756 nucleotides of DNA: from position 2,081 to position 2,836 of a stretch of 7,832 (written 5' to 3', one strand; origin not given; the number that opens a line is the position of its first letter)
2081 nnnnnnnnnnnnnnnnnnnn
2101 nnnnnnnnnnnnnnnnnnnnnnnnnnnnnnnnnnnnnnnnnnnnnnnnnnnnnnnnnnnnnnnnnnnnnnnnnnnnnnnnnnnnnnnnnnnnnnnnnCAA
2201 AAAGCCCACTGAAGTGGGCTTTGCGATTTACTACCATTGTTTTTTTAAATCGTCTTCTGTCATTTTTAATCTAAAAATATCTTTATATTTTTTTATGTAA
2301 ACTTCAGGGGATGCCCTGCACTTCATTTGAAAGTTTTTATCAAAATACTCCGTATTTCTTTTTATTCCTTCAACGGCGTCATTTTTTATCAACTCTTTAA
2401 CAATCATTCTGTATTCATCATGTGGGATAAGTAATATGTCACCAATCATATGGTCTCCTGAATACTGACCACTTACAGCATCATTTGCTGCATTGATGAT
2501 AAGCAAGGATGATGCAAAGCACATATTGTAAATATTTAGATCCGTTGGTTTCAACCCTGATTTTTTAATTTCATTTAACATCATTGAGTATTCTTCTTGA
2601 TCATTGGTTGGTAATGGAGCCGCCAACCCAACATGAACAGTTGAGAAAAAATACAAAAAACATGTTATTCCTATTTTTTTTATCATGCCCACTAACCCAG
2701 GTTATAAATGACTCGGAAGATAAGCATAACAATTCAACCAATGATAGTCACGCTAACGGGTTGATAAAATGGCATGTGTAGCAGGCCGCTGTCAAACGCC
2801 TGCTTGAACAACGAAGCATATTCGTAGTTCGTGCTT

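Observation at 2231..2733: AT-rich gene for a small exported protein inserted between the baseplate operon and the immunity module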

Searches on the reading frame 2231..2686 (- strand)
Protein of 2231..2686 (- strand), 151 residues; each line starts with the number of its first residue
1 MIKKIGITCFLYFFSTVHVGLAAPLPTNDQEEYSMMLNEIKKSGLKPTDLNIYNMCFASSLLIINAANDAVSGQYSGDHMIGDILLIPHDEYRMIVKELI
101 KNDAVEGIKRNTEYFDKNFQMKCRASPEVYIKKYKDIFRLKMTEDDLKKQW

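Call 3: search_protein_families(library=pfam, proteins=[window:2231-2686:-], max_evalue=0.01)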
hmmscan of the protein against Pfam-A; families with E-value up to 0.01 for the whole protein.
window:2231-2686:- (151 aa): 0 families

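Call 6: search_dna_similar(query=window:2231-2686:-, collection=phages, mode=protein, max_evalue=1, max_rows=20)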
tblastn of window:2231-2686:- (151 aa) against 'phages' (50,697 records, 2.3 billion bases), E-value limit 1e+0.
No match.

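Call 13: search_protein_families(library=phrogs, proteins=[window:2231-2686:-], max_evalue=0.1)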
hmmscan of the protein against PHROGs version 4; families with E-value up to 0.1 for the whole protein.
window:2231-2686:- (151 aa): 0 families

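Call 14: search_protein_families(library=ncbifam, proteins=[window:2231-2686:-], max_evalue=1)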
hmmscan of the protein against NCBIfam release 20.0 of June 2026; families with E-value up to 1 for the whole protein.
window:2231-2686:- (151 aa): 0 families

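Call 15: search_protein_families(library=padloc, proteins=[window:2231-2686:-], max_evalue=1)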
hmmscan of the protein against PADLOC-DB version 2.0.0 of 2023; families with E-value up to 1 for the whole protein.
window:2231-2686:- (151 aa): 0 families

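Call 17: find_homologous_proteins(query=window:2231-2686:-, max_evalue=0.001)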
Query window:2231-2686:- (151 aa): 21 proteins with E <= 0.001 among 42 candidates.
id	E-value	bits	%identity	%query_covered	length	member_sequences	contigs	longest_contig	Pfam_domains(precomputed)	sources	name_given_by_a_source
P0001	2.2e-88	312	99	93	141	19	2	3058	-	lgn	-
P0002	1.4e-59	218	68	100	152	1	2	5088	-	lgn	-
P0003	9.6e-57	209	66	99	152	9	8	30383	-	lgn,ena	-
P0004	4.6e-55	203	61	99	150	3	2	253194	-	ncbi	ncbi:hypothetical protein Q0S22_03280 [Escherichia coli O93:H19]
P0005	2.3e-50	188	59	97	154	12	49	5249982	-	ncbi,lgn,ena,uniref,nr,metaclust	ncbi:hypothetical protein V6E05_10000 [Citrobacter freundii]|uniref:hypothetical protein n=1 Tax=Cit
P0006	7.8e-50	186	57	100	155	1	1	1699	-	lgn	-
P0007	8.1e-50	186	67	81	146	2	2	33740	-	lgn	-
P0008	2.0e-49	185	60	95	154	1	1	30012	-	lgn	-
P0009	2.1e-49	185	63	96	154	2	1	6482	-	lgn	-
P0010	2.4e-49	185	63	89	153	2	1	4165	-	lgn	-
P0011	4.1e-49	184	66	84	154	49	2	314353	-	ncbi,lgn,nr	ncbi:hypothetical protein DPK85_21205 [Salmonella enterica subsp. diarizonae]|nr:hypothetical protei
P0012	4.6e-49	184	67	81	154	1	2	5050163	-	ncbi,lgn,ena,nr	ncbi:hypothetical protein GVI61_17815 [Citrobacter freundii]|nr:hypothetical protein GVI61_17815 [Ci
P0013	8.0e-49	183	67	81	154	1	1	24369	-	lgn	-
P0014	3.7e-48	181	65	85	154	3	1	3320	-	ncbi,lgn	ncbi:TPA: hypothetical protein ACNABU_005621 [Citrobacter amalonaticus]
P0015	1.9e-47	179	56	100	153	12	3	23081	-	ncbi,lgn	ncbi:TPA: hypothetical protein ACGQVP_005445 [Raoultella planticola]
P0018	7.8e-46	174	54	100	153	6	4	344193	-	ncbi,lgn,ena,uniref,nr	ncbi:hypothetical protein AAFL38_28130 [Klebsiella grimontii]|uniref:Uncharacterized protein n=1 Tax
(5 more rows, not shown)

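Call 21: search_solved_structures(query=A1, max_evalue=10, show_alignments=2)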
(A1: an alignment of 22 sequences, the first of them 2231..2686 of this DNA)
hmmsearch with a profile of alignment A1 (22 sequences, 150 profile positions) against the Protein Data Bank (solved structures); distinct sequences matched with E-value up to 10: 2.
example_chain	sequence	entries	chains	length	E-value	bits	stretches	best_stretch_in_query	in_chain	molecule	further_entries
5k8b_A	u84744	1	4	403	0.35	13.8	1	35-116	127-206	8-amino-3,8-dideoxy-alpha-D-manno-octulosonate transaminase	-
5teb_A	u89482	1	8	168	0.85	12.5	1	89-135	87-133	Recognition of Peronospora parasitica 1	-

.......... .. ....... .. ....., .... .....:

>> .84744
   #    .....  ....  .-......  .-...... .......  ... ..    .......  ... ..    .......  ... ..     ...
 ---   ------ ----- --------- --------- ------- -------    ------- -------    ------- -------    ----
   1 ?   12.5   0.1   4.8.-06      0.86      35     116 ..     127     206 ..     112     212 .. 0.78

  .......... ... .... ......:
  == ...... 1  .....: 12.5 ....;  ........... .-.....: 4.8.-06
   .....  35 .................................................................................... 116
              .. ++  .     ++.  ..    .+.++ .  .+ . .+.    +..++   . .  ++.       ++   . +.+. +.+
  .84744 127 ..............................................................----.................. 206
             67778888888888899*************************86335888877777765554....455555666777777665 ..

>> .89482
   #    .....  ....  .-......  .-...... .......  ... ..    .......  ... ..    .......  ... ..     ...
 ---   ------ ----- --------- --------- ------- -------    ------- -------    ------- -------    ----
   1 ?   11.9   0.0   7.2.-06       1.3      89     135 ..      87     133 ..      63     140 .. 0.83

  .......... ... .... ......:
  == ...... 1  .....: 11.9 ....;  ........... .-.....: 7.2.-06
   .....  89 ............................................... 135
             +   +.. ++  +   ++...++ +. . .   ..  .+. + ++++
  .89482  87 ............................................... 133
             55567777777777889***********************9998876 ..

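Call 24: find_encoding_contigs(protein=P0005, flank=8000, max_places=5)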
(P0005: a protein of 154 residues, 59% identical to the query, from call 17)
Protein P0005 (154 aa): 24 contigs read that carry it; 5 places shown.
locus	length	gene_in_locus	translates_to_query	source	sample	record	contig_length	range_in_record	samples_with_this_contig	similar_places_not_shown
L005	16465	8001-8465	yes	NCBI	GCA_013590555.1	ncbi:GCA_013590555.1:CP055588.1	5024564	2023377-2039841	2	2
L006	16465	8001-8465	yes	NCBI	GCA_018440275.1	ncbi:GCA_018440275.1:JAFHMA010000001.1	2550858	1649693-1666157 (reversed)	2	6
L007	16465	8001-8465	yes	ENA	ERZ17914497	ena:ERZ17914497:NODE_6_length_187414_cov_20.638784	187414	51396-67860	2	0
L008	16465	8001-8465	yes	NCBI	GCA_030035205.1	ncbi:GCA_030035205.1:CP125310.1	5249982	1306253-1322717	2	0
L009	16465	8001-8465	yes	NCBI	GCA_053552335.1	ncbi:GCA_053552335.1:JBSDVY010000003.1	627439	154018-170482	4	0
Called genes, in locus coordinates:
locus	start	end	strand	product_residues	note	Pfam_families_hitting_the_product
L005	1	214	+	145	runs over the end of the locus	-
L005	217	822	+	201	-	-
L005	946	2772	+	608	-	-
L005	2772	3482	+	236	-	-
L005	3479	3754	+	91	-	-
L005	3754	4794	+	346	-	-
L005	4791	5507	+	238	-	-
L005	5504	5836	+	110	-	-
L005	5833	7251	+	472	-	PF16190:E1_FCCH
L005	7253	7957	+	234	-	-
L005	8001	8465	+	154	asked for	-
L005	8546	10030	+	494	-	PF21882:Gp53-like_C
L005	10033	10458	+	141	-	PF02413:Caudo_TAP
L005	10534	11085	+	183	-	PF00239:Resolvase, PF02796:HTH_7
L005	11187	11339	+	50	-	-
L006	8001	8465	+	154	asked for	-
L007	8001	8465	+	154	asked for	-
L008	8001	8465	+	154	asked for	-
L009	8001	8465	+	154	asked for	-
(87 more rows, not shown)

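Call 25: find_encoding_contigs(protein=P0018, flank=8000, max_places=4)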
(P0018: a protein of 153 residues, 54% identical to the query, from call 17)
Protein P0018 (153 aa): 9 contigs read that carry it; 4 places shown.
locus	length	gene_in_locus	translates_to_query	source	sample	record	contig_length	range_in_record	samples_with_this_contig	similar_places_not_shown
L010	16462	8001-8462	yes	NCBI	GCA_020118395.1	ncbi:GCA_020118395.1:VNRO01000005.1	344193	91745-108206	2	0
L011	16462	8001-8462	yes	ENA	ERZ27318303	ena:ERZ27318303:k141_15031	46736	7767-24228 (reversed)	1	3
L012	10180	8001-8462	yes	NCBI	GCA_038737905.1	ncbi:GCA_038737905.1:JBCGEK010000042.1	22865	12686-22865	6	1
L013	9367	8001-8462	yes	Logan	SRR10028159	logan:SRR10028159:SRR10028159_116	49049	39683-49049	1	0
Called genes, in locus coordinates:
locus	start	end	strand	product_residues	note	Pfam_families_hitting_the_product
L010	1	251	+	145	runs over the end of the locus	-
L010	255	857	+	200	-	-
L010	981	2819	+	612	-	-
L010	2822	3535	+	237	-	-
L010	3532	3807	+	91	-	-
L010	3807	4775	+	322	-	-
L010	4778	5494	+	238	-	-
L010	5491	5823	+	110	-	-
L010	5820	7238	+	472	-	PF04865:Baseplate_J, PF16190:E1_FCCH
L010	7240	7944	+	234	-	-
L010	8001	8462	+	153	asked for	-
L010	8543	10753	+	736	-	PF13472:Lipase_GDSL_2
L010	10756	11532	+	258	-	-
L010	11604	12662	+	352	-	PF21722:Gly_rich_2 (weak)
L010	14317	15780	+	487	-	PF01232:Mannitol_dh, PF08125:Mannitol_dh_C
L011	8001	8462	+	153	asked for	-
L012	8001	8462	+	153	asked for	-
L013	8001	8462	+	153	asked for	-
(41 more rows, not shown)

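Call 26: predict_structure(alignment_id=A1)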
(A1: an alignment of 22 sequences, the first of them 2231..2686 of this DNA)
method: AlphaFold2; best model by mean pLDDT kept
length: 151 residues; sequences in the alignment: 22
mean_pLDDT: 80.1   pTM: 0.72
mean pLDDT of the five models: 80.1, 79.1, 76.3, 75.2, 70.5
residues with pLDDT >= 90: 57; 70-90: 62; 50-70: 16; < 50: 16
segments of 3 or more residues with pLDDT < 50: 1-3, 15-23
pLDDT, mean of each block of 10 residues (from residue 1): 47 45 55 82 86 89 95 87 90 96 95 94 87 82 75 43
secondary structure, 60 per line:
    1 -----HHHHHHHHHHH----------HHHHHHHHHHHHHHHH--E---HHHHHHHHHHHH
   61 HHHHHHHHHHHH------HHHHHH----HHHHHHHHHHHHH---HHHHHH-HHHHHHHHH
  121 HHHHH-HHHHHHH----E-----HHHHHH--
elements in order: H6-16 H27-42 H49-72 H79-84 H89-101 H105-110 H112-125 H127-133 H144-149

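Call 33: search_protein_representatives(alignment_id=A1)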
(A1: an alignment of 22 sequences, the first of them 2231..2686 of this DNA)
Query: 22 sequences, 150 profile positions. Proteins with E-value up to 0.001 (for the whole library): 3; up to 1e-10: 3; up to 1e-30: 1. The best 3 are listed.
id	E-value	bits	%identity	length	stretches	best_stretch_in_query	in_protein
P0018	7.3e-69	246.5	-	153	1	1-150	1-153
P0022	1.0e-19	87.0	-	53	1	62-114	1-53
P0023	1.3e-17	80.2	-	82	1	5-77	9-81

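Call 35: fold_search(model_id=the predicted structure, library=viral)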
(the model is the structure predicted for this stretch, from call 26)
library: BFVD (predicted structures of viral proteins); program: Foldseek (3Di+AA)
matches with E <= 10: 96; with E <= 0.001: 0
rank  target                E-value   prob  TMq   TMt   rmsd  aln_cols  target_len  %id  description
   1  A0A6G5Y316            6.4e-01  0.13  0.20  0.20  14.1       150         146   16  (no name in the UniProt tables at hand)
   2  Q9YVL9                9.2e-01  0.08  0.20  0.18  15.4       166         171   14  Uncharacterized protein [Melanoplus sanguinipes entomopoxvirus]
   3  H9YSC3                1.4e+00  0.04  0.15  0.06  18.6       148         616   12  (no name in the UniProt tables at hand)
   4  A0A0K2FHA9            1.7e+00  0.08  0.19  0.18  16.2       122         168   16  Uncharacterized protein [Achromobacter phage phiAxp-2]
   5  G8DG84                2.0e+00  0.03  0.15  0.13  16.6       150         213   11  (no name in the UniProt tables at hand)
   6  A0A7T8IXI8            2.1e+00  0.07  0.23  0.17  16.9       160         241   15  (no name in the UniProt tables at hand)
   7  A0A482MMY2            2.1e+00  0.06  0.18  0.21  15.8       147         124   13  Lipoprotein [Burkholderia phage BcepSauron]
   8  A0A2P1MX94            2.2e+00  0.05  0.18  0.16  15.8       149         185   13  Uncharacterized protein [Escherichia phage myPSH2311]
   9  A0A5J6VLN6            2.2e+00  0.03  0.15  0.10  23.4       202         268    8  Snf7 family protein [Megaviridae environmental sample]
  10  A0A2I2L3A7            2.3e+00  0.05  0.17  0.20  14.8       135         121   12  Pro saposin-like type B [Orpheovirus IHUMI-LCC2]
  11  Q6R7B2                2.4e+00  0.06  0.20  0.20  15.0       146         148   12  Uncharacterized protein ORF1 [Ostreid herpesvirus 1 (isolate France)]
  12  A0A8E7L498            2.6e+00  0.03  0.15  0.14  20.0       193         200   10  Replication-associated protein [Fringilla montifringilla Genomoviridae sp.]
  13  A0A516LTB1            2.7e+00  0.04  0.19  0.13  26.8       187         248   13  (no name in the UniProt tables at hand)
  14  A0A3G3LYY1            2.8e+00  0.04  0.17  0.17  14.0       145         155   12  Uncharacterized protein [Brevibacterium phage Cantare]
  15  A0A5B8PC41            3.3e+00  0.06  0.23  0.11  12.9       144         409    9  Uncharacterized protein [Megastigmus ssRNA virus]
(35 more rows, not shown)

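Call 36: find_encoding_contigs(protein=P0001, flank=10000, max_places=4)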
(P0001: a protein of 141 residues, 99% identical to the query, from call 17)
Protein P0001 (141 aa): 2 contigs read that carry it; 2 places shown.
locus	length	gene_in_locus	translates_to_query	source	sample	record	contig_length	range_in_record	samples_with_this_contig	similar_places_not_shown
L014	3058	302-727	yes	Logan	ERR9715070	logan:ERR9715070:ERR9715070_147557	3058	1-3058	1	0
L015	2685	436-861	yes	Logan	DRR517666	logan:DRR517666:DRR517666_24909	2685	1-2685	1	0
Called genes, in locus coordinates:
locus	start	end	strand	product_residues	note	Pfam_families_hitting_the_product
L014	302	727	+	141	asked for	-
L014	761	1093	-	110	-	PF03869:Arc, PF22513:FitA-like_RHH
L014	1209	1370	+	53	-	PF03869:Arc, PF22513:FitA-like_RHH (faint)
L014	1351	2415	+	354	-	PF10547:P22_AR_N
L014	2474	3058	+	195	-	?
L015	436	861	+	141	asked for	-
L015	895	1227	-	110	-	PF03869:Arc, PF22513:FitA-like_RHH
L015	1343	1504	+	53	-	PF03869:Arc, PF22513:FitA-like_RHH (faint)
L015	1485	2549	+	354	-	PF10547:P22_AR_N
